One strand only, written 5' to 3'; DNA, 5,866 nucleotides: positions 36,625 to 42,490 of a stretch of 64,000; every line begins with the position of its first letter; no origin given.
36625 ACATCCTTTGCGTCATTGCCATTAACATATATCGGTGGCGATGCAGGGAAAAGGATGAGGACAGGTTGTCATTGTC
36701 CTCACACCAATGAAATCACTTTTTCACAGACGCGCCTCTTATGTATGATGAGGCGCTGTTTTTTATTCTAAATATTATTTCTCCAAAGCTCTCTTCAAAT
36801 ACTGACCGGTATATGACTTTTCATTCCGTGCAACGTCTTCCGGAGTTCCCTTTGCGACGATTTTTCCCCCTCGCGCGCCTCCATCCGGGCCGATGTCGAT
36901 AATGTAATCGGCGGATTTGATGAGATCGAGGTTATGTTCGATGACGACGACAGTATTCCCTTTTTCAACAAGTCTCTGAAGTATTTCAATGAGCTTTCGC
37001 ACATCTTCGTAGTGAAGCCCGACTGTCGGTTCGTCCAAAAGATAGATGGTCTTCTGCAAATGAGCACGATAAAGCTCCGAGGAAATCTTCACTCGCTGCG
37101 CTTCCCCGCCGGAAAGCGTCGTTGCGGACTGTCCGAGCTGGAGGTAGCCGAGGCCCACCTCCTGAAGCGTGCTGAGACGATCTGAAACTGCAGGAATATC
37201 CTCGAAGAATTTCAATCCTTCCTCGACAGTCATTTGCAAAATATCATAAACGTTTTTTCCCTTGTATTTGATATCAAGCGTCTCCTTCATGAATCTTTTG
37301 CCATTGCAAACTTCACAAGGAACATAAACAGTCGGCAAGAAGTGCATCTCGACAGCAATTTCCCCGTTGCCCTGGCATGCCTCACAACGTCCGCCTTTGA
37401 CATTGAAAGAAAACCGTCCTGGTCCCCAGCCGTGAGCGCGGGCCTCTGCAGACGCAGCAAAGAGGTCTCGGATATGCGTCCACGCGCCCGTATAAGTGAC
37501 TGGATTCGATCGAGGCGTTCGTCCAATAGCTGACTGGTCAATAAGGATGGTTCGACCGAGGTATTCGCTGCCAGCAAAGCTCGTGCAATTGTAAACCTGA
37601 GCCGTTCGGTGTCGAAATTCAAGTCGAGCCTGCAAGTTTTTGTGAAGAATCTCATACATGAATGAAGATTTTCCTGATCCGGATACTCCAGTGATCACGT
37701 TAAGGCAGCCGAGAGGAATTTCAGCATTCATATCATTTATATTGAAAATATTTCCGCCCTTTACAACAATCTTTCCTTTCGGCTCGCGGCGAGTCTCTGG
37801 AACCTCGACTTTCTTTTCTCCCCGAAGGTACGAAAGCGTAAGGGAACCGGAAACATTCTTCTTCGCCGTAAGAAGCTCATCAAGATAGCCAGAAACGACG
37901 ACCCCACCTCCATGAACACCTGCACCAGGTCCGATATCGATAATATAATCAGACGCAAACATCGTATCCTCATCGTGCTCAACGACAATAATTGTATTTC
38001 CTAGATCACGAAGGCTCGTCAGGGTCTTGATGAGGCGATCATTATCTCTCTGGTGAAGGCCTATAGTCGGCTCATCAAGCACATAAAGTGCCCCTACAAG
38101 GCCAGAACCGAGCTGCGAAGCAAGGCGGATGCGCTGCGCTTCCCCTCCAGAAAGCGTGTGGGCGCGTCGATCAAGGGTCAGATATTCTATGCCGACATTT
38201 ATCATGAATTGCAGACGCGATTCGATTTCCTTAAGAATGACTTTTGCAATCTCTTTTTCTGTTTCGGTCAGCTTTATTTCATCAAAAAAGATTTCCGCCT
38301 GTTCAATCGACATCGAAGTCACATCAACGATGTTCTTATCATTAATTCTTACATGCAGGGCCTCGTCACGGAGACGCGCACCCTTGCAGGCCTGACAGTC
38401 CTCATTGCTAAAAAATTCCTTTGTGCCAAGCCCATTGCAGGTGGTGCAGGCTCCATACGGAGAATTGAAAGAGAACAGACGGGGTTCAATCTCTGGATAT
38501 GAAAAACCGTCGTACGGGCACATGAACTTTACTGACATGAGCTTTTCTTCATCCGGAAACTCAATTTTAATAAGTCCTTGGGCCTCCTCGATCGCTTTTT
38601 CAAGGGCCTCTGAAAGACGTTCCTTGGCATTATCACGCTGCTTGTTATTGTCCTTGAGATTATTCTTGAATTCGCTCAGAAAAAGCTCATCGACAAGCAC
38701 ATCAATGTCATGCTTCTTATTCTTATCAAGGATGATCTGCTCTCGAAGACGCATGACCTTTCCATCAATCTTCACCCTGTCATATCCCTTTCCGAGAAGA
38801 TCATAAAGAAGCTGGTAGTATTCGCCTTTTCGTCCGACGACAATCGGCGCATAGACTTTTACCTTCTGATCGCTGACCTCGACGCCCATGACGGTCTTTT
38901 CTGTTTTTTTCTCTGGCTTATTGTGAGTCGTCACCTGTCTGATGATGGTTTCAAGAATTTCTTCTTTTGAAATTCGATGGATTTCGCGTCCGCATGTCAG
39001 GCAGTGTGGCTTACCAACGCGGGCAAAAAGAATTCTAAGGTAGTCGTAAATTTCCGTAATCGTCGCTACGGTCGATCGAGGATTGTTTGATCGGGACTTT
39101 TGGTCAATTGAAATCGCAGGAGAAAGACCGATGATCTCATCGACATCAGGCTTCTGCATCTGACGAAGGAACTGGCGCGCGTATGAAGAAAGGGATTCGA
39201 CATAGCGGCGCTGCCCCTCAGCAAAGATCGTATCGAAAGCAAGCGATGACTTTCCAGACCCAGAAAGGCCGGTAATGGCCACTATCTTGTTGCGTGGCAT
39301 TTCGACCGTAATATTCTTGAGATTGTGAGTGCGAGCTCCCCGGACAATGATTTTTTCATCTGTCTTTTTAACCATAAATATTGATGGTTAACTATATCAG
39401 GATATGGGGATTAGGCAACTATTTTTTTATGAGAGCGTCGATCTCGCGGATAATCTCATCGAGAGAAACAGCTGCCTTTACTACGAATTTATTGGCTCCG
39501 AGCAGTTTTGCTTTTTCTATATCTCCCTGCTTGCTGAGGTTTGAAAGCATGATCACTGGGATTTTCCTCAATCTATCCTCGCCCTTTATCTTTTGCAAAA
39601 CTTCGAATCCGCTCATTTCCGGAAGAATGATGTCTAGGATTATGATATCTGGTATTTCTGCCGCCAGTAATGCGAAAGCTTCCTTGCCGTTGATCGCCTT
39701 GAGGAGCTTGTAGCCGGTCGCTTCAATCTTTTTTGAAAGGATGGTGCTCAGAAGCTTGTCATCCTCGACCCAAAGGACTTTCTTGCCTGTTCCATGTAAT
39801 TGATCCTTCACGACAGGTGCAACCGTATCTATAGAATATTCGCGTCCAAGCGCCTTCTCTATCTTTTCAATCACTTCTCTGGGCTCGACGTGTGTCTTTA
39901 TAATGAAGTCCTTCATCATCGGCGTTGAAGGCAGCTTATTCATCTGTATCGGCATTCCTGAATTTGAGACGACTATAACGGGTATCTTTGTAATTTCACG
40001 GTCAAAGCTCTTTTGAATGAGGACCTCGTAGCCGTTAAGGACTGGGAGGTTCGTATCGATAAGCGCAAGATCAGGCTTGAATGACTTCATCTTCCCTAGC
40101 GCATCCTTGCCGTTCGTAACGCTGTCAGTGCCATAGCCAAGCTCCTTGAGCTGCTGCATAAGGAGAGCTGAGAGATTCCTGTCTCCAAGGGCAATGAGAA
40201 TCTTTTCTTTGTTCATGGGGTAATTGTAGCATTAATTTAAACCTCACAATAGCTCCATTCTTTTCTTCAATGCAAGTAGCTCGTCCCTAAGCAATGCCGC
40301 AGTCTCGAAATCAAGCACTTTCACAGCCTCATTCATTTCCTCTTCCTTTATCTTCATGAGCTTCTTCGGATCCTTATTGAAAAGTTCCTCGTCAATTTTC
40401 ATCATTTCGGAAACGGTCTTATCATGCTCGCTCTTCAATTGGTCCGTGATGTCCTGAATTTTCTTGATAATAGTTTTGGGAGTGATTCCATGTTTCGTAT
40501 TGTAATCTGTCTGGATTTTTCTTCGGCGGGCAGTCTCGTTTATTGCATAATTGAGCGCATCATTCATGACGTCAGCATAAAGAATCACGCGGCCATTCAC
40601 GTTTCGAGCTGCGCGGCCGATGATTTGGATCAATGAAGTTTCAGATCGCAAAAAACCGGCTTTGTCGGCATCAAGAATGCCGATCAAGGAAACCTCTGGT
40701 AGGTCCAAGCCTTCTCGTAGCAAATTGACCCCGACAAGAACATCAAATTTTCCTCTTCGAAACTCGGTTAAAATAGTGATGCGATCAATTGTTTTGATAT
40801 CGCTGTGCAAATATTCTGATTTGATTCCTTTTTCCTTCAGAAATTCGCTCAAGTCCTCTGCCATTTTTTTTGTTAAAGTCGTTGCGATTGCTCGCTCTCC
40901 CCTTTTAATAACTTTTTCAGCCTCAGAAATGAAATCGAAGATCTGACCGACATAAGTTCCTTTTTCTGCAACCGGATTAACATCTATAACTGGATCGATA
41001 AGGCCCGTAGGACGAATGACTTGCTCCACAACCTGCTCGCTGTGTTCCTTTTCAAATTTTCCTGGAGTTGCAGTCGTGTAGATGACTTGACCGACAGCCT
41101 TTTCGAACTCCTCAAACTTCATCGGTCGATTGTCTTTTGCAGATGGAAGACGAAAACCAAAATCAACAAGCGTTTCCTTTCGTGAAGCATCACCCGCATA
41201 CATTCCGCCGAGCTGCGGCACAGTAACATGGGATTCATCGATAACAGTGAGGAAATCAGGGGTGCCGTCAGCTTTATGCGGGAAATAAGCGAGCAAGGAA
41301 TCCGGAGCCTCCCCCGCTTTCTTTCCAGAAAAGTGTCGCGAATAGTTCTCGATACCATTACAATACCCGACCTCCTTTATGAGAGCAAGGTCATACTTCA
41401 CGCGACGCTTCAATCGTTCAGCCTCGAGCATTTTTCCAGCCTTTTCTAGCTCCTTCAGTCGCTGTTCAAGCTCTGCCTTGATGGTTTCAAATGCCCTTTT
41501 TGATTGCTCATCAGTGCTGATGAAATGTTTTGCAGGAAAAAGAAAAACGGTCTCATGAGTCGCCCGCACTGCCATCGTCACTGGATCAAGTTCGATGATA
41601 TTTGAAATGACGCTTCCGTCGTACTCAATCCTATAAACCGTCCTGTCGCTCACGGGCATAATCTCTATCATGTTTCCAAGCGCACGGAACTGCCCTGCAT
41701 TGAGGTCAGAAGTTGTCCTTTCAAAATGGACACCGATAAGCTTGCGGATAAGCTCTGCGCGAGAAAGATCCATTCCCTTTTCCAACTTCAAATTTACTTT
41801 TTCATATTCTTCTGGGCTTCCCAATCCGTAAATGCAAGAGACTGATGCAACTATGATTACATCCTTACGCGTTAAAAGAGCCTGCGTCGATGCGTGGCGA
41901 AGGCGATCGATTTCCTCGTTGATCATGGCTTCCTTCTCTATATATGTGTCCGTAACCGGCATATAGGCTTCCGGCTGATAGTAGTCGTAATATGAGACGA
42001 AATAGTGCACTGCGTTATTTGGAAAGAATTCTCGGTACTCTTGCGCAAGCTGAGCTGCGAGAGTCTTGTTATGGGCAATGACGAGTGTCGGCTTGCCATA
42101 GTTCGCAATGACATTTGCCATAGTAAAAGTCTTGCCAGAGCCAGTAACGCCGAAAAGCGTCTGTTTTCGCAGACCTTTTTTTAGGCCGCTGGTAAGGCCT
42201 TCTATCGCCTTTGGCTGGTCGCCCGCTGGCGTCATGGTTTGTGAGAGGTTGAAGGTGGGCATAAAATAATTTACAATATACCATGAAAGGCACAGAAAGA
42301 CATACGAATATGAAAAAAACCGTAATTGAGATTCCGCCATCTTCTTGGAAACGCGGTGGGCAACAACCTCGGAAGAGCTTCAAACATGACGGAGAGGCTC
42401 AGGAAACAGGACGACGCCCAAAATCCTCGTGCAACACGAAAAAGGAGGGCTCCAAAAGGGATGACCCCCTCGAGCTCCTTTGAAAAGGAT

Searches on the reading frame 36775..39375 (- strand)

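Call 29: search_protein_families(library=ncbifam, proteins=[window:36775-39375:-], max_evalue=0.00001)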
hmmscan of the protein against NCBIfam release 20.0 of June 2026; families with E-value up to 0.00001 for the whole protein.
window:36775-39375:- (866 aa): 158 families (the best 25 are shown)
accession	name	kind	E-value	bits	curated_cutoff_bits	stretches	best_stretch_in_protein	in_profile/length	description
NF001503.0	PRK00349.1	equivalog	0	1242.2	1147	2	319-865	401-942/943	excinuclease ABC subunit UvrA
TIGR00630.1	uvra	equivalog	0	1174.8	729.8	2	319-849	398-924/924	excinuclease ABC subunit UvrA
NF001885.0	PRK00635.1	equivalog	4e-187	624.3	3054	3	323-852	395-908/1809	excinuclease ABC subunit A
TIGR03608.1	L_ocin_972_ABC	subfamily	3.8e-34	118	254.85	2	734-828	116-206/206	putative bacteriocin export ABC transporter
TIGR02857.1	CydD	equivalog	6.3e-34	117.8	435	2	737-827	441-528/529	thiol reductant ABC exporter subunit CydD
NF040873.1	AztA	equivalog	4.2e-33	114.5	220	2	736-826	103-189/191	zinc ABC transporter ATP-binding protein AztA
TIGR04521.1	ECF_ATPase_2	equivalog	4.3e-33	114.6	330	2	736-855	127-239/279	energy-coupling factor transporter ATPase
TIGR04520.1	ECF_ATPase_1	equivalog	5.5e-30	104.7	315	2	737-854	121-229/269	energy-coupling factor transporter ATPase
NF010068.0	PRK13548.1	equivalog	1e-28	100.2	261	2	736-852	121-234/261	heme ABC transporter ATP-binding protein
TIGR02673.1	FtsE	equivalog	7.3e-28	97.7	264.85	2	736-822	121-203/214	cell division ATP-binding protein FtsE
TIGR01166.1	cbiO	subfamily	9.4e-27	93.7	211.8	2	737-819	112-190/190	cobalt ABC transporter, ATP-binding protein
TIGR03873.1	F420-0_ABC_ATP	hypoth_equivalog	8.9e-25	87.4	372.4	2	749-850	133-226/256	putative F420-0 ABC transporter ATP-binding protein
TIGR02315.1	ABC_phnC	equivalog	1e-24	87.3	266.1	1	732-849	125-234/243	phosphonate ABC transporter ATP-binding protein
NF010170.0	PRK13651.1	equivalog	1.5e-24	86.5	432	2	737-824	149-234/308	cobalt transporter ATP-binding subunit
TIGR00972.1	3a0107s01c2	equivalog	2.7e-24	85.9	343.2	1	746-860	137-243/248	phosphate ABC transporter ATP-binding protein PstB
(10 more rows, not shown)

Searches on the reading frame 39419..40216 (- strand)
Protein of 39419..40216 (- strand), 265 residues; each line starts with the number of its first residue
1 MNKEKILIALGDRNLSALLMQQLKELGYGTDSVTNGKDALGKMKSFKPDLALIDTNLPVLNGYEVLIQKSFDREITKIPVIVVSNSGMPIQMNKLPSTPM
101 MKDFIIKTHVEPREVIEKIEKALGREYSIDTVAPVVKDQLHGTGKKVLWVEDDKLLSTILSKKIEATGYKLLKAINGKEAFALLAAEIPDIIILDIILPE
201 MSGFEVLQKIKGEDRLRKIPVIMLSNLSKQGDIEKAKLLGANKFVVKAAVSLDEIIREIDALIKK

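Call 39: search_protein_families(library=pfam, proteins=[window:39419-40216:-], max_evalue=0.001)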
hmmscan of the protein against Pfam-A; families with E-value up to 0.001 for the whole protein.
window:39419-40216:- (265 aa): 1 family
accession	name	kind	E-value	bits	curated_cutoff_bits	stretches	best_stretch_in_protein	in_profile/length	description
PF00072.30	Response_reg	-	1.6e-33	115.6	30.2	2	147-257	1-108/111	Response regulator receiver domain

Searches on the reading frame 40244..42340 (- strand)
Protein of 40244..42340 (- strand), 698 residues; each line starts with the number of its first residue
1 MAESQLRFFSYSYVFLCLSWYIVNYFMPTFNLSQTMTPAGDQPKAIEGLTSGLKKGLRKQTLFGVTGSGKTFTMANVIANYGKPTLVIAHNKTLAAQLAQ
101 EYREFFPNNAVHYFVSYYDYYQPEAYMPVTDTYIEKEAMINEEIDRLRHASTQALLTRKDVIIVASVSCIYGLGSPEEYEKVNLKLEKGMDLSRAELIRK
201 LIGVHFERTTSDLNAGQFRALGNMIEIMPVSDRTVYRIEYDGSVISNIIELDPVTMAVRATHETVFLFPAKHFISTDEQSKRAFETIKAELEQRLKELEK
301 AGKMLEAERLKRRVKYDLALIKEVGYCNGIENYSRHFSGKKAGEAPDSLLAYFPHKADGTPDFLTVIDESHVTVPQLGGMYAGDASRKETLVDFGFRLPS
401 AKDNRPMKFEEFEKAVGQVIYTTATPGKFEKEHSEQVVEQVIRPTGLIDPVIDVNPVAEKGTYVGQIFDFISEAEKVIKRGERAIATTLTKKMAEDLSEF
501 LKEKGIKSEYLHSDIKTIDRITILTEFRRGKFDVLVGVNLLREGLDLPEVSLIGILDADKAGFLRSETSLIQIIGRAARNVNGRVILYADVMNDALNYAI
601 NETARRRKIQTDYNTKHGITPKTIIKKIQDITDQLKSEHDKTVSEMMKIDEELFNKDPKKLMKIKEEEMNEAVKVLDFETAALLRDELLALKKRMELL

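Call 39: search_protein_families(library=pfam, proteins=[window:40244-42340:-], max_evalue=0.001)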
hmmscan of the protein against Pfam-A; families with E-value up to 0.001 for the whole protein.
window:40244-42340:- (698 aa): 6 families
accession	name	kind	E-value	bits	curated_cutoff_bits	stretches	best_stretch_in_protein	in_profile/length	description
PF00271.37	Helicase_C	-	2.4e-21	76.5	23.5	1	477-580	9-109/110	Helicase conserved C-terminal domain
PF17757.6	UvrB_inter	-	6.8e-19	68.2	22.9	1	184-273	1-91/91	UvrB interaction domain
PF12344.14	UvrB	-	2.7e-18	66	27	1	587-628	1-42/43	Ultra-violet resistance protein B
PF04851.21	ResIII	-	1.5e-11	44.9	22.5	1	38-163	4-130/164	Type III restriction enzyme, res subunit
PF02151.25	UVR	-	1e-07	31.9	21.5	1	666-693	8-35/36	UvrB/uvrC motif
PF00270.35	DEAD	-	0.00023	21.4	26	0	58-111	15-76/167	DEAD/DEAH box helicase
